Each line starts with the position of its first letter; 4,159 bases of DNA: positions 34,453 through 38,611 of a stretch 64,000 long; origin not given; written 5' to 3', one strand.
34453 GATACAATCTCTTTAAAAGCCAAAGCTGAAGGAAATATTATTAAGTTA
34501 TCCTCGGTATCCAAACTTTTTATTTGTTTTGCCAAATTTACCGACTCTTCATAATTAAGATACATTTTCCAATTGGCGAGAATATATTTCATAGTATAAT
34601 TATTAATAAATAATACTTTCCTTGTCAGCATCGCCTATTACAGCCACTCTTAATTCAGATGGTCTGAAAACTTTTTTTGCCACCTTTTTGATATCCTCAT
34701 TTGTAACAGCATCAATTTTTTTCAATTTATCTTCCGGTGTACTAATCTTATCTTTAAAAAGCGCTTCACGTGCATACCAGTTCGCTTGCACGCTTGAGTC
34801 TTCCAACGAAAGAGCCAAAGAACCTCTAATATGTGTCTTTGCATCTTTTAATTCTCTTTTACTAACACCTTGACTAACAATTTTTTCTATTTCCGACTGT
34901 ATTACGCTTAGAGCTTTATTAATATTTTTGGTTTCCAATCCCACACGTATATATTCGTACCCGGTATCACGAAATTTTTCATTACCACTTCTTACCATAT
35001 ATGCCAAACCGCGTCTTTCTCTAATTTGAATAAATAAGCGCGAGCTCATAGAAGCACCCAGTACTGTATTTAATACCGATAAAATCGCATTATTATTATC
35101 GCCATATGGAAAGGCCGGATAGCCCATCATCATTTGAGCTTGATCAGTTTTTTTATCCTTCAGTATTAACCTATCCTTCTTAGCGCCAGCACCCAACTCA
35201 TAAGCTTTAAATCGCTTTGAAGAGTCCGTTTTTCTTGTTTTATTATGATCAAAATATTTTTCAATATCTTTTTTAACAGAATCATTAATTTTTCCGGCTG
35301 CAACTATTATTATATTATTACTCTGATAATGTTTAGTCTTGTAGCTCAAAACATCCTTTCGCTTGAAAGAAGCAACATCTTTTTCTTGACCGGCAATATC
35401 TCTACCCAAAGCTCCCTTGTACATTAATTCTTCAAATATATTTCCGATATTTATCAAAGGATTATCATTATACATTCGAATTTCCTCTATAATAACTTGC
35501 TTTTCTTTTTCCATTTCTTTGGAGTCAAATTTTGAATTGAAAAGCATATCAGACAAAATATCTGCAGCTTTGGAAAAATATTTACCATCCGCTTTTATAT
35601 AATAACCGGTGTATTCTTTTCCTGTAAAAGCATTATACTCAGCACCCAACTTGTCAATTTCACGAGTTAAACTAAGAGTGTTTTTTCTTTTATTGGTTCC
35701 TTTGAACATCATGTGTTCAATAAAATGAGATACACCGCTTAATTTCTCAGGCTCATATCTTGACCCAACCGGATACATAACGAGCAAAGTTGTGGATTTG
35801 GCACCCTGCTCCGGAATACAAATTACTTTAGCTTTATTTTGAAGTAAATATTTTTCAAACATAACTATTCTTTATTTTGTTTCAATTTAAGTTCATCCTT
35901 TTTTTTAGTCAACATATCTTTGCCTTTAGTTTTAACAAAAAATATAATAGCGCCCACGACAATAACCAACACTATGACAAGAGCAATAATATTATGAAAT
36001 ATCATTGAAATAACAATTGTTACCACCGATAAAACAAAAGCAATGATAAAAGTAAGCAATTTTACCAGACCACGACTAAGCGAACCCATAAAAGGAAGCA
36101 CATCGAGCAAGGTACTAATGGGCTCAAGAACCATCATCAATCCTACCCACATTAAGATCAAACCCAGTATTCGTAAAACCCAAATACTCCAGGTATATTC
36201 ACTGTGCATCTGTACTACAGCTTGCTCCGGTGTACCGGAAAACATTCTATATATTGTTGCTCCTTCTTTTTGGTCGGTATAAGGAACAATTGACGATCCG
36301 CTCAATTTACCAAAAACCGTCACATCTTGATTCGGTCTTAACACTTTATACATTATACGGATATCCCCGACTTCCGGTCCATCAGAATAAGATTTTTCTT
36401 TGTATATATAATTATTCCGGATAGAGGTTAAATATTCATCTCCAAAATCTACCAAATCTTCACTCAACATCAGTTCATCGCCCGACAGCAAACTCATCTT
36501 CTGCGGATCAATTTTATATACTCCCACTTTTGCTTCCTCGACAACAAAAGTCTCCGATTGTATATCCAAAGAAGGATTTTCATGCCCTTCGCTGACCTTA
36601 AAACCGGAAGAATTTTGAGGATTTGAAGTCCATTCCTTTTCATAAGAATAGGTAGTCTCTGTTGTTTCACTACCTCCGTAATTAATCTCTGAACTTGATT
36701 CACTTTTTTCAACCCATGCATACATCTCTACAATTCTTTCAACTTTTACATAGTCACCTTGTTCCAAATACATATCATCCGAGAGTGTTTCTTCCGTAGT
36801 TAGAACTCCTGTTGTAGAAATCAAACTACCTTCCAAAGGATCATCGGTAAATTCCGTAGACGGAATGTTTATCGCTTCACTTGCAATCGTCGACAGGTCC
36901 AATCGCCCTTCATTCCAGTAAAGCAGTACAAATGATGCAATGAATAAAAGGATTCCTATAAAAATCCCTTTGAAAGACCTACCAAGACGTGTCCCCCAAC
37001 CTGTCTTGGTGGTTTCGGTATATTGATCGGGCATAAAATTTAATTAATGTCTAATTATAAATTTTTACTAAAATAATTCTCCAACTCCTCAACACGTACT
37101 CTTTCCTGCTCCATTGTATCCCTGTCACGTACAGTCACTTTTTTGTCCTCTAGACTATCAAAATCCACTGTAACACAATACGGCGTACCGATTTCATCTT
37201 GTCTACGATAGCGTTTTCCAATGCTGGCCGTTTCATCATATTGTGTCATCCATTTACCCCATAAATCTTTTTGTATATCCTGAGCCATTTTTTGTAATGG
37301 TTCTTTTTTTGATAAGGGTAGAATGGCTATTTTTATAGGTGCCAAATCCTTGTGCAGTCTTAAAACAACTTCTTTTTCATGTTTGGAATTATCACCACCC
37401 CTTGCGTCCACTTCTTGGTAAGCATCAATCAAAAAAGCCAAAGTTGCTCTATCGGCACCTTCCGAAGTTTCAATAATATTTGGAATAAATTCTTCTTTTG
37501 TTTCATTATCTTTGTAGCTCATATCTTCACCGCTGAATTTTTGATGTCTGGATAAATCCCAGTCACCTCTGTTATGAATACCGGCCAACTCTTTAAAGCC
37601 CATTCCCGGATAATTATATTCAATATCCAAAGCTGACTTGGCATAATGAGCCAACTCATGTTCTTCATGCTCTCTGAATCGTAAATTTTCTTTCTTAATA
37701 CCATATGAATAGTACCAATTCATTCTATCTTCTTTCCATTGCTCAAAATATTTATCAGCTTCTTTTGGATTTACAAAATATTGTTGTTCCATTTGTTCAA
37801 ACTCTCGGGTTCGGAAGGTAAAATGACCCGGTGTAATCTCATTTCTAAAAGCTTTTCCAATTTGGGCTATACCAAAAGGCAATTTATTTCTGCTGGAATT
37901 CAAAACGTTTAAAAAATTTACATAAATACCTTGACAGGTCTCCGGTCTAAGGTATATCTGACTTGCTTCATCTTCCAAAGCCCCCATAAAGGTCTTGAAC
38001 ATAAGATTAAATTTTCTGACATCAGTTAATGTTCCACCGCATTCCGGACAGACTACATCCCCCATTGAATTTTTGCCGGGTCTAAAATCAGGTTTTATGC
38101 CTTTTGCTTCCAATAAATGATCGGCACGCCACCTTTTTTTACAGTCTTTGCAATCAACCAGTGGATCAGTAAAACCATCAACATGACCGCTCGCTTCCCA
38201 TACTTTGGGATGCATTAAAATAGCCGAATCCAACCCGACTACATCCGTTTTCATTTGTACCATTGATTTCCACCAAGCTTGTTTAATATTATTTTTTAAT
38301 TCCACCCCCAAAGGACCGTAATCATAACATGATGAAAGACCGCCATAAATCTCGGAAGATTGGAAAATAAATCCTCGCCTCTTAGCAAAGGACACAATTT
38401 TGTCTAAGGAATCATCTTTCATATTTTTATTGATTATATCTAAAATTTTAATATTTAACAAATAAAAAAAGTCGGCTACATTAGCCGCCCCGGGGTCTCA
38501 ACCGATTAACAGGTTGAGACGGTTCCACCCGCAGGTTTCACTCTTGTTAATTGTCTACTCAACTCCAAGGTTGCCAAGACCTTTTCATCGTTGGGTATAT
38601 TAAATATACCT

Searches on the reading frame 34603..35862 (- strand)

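Call 107: search_protein_families(library=pfam, proteins=[window:34603-35862:-], max_evalue=0.0001)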
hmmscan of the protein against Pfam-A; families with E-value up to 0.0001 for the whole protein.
window:34603-35862:- (419 aa): 2 families
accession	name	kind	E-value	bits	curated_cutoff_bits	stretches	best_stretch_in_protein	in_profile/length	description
PF05193.26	Peptidase_M16_C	-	2.1e-39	135.7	23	1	166-343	2-179/181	Peptidase M16 inactive domain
PF00675.25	Peptidase_M16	-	1.6e-35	122.6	22.3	1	17-158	6-147/149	Insulinase (Peptidase family M16)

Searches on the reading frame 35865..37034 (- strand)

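Call 107: search_protein_families(library=pfam, proteins=[window:35865-37034:-], max_evalue=0.0001)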
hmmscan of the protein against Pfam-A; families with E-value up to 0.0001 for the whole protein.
window:35865-37034:- (389 aa): 1 family
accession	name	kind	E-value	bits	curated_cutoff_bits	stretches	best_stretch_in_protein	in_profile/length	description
PF07787.17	TMEM43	-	4.3e-62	210.1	23.3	1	104-348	1-249/250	Transmembrane protein 43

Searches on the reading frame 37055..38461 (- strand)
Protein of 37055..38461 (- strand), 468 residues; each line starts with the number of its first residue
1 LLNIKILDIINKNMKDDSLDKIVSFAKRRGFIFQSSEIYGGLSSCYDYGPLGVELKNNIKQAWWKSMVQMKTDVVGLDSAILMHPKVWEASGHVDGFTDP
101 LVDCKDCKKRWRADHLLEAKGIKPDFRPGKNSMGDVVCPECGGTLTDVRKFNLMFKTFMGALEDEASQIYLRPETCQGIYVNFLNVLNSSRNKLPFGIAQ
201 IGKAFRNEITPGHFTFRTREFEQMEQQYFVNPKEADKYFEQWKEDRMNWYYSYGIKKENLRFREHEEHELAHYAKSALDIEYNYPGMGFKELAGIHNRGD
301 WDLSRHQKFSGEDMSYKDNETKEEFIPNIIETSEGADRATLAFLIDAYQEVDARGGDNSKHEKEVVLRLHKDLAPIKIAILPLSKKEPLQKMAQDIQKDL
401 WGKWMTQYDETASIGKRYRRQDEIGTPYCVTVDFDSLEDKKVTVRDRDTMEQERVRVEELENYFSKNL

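Call 107: search_protein_families(library=pfam, proteins=[window:37055-38461:-], max_evalue=0.0001)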
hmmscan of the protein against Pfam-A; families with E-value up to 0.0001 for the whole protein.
window:37055-38461:- (468 aa): 2 families
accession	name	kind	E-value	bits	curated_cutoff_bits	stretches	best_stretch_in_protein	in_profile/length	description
PF03129.25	HGTP_anticodon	-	8.6e-24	84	21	1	377-466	1-93/94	Anticodon binding domain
PF00587.30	tRNA-synt_2b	-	7.2e-17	62.5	29.3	1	163-338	4-170/179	tRNA synthetase class II core domain (G, H, P, S and T)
